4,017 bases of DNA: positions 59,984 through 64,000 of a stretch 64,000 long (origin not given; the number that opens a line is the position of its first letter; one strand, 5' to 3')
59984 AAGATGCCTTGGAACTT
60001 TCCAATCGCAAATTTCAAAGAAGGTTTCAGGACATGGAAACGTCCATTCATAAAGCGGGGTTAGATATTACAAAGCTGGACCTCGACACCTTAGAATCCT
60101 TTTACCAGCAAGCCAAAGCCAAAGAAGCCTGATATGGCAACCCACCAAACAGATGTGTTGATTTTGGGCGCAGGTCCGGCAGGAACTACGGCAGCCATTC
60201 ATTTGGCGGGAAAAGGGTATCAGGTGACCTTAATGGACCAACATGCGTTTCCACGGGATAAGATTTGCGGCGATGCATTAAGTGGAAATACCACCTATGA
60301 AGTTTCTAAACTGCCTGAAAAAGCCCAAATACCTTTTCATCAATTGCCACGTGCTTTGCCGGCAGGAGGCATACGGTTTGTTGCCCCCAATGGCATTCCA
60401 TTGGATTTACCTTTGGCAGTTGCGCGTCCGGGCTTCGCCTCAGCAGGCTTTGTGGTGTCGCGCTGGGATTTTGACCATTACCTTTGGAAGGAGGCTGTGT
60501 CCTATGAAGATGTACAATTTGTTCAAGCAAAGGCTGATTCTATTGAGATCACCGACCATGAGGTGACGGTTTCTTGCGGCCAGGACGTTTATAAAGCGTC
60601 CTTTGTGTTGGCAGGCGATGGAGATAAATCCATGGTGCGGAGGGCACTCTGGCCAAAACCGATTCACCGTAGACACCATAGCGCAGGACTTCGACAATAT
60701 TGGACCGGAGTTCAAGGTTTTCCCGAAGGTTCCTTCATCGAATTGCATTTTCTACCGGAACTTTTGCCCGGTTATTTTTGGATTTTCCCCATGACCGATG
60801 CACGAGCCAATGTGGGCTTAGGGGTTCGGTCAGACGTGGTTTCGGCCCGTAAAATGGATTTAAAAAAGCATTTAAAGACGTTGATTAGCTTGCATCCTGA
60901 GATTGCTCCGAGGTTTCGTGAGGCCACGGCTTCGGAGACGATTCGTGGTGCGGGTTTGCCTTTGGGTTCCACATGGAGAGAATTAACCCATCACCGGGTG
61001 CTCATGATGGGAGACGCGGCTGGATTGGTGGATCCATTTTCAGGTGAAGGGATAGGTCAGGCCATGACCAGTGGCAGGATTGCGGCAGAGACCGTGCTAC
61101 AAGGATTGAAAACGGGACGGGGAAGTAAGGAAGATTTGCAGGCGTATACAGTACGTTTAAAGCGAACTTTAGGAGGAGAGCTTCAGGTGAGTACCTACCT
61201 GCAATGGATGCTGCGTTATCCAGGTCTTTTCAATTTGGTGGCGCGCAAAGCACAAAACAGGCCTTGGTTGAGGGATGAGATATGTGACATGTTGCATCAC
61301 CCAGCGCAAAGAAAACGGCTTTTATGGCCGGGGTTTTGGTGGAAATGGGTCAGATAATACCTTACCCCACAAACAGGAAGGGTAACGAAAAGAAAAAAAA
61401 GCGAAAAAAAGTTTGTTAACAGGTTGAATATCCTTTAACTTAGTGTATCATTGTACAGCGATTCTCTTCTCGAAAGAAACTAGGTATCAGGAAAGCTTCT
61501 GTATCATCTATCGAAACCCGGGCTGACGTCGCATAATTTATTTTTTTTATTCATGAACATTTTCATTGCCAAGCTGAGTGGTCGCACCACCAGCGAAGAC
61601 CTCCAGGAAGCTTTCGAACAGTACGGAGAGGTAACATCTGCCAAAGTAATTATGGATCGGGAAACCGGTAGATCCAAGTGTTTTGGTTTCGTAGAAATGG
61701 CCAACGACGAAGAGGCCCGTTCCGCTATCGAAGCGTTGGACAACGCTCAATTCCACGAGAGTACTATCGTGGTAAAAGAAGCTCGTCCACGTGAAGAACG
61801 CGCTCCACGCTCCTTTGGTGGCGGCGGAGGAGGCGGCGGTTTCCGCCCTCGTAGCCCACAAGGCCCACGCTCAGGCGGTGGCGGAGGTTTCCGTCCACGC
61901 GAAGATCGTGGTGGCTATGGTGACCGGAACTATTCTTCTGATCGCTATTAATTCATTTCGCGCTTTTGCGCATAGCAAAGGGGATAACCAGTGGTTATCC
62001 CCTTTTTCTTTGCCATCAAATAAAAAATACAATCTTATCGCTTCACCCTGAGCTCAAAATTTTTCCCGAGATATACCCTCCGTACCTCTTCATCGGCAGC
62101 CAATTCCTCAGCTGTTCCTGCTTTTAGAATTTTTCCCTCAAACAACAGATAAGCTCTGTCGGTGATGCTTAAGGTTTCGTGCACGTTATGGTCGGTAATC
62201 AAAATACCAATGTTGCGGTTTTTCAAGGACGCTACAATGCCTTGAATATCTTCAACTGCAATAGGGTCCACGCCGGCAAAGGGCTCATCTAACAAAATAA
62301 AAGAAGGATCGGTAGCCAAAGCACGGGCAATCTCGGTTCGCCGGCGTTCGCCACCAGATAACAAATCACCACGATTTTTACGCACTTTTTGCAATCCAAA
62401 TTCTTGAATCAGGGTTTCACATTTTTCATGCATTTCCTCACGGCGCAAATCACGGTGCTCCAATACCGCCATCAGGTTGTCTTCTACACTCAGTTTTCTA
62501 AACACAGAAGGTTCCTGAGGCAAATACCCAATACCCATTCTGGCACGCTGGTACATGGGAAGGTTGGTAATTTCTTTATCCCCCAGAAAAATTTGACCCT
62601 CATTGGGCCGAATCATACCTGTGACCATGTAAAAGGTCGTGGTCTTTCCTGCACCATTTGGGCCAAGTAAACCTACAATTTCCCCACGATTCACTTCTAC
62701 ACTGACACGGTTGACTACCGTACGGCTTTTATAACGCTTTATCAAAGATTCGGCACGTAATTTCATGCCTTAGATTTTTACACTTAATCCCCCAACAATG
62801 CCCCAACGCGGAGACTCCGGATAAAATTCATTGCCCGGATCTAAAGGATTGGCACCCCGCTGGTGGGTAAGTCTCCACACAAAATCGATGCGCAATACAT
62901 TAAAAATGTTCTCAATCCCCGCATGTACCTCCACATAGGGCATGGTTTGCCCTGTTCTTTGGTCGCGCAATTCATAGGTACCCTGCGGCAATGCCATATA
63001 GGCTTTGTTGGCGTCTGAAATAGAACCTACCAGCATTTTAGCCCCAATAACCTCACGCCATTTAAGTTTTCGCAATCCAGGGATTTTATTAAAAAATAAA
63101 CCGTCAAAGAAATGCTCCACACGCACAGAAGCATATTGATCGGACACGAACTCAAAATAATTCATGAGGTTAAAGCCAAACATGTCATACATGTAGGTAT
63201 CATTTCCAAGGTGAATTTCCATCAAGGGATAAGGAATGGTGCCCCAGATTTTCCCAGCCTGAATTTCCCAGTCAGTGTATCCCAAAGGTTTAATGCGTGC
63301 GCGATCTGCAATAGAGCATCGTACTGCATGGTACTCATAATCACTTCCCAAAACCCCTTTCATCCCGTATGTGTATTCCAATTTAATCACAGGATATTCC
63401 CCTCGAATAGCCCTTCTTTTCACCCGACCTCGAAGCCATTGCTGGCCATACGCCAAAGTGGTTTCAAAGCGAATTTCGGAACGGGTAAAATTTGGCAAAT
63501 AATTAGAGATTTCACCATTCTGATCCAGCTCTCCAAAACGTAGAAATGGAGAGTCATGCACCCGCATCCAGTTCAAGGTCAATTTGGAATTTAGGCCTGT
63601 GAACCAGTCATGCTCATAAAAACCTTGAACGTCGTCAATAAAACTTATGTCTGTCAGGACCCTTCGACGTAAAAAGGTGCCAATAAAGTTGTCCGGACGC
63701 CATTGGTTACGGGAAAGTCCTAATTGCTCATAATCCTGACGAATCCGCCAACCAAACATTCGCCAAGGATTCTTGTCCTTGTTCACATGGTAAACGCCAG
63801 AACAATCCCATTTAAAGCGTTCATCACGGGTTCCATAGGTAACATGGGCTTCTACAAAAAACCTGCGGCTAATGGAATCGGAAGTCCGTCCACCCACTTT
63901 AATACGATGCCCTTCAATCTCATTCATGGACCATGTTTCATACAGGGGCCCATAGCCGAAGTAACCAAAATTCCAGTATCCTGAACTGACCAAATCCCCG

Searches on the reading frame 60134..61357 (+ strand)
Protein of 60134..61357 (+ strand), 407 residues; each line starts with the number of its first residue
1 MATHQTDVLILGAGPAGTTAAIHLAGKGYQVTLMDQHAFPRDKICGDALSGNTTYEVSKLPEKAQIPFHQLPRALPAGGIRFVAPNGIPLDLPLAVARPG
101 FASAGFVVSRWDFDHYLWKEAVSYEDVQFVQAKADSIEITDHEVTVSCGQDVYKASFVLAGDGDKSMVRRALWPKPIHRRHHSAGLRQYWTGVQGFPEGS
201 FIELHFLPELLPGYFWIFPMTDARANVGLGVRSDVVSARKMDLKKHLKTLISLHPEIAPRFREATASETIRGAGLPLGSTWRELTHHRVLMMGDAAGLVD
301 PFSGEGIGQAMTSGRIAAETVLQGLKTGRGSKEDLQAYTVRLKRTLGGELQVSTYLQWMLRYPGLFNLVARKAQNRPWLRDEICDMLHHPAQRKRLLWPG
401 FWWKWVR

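Call 85: search_protein_families(library=pfam, proteins=[window:60134-61357:+], max_evalue=0.00001)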
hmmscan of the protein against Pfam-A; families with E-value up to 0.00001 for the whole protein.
window:60134-61357:+ (407 aa): 5 families
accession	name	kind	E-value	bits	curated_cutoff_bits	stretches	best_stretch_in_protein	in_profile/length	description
PF01494.25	FAD_binding_3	-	5.1e-12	46.1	22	0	5-39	1-35/349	FAD binding domain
PF01266.30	DAO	-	2e-07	31.3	27.9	1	7-40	1-34/353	FAD dependent oxidoreductase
PF05834.18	Lycopene_cycl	-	2.4e-07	30.6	23.4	0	7-36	1-32/380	Lycopene cyclase protein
PF22578.2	GGR_cat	-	5.5e-07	29.8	27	1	212-254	30-71/88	Geranylgeranyl reductase catalytic domain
PF07992.20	Pyr_redox_2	-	7.6e-06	26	26.1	0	7-40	2-36/291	Pyridine nucleotide-disulphide oxidoreductase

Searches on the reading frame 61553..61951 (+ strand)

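Call 85: search_protein_families(library=pfam, proteins=[window:61553-61951:+], max_evalue=0.00001)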
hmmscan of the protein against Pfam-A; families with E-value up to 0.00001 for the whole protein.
window:61553-61951:+ (132 aa): 1 family
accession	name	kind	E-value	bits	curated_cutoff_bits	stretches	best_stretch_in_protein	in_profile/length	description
PF00076.28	RRM_1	-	1e-19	70.6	20.7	1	3-72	1-69/70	RNA recognition motif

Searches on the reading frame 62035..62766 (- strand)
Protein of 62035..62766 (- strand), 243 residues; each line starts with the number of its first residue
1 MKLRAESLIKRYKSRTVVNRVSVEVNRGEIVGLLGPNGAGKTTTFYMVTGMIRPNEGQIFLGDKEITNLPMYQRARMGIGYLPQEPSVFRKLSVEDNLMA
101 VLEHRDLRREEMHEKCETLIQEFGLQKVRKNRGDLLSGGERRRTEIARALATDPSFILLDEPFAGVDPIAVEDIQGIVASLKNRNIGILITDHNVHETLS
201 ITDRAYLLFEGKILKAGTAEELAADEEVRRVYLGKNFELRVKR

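Call 85: search_protein_families(library=pfam, proteins=[window:62035-62766:-], max_evalue=0.00001)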
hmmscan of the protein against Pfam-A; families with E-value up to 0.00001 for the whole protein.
window:62035-62766:- (243 aa): 1 family
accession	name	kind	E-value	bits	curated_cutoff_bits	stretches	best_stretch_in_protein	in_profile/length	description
PF00005.33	ABC_tran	-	8.5e-36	124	25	1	19-164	2-137/137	ABC transporter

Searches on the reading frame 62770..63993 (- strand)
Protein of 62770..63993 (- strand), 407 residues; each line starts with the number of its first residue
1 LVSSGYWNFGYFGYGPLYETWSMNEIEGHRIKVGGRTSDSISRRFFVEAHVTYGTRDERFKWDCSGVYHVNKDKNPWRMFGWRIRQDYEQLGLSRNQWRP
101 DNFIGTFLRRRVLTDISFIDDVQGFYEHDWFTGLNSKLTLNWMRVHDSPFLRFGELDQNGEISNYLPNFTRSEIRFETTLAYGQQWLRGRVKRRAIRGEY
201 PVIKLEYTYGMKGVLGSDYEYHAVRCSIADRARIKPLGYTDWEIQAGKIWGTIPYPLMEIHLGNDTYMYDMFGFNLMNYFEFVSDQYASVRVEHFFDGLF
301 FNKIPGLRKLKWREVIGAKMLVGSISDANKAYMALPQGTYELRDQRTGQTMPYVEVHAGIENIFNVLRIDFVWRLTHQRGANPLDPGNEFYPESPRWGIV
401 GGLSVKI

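Call 85: search_protein_families(library=pfam, proteins=[window:62770-63993:-], max_evalue=0.00001)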
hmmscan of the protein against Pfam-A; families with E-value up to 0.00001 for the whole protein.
window:62770-63993:- (407 aa): 1 family
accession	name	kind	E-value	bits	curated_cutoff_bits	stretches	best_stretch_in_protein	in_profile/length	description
PF18939.6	DUF5686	-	2.6e-31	109.2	39.2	1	11-322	325-655/669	Family of unknown function (DUF5686)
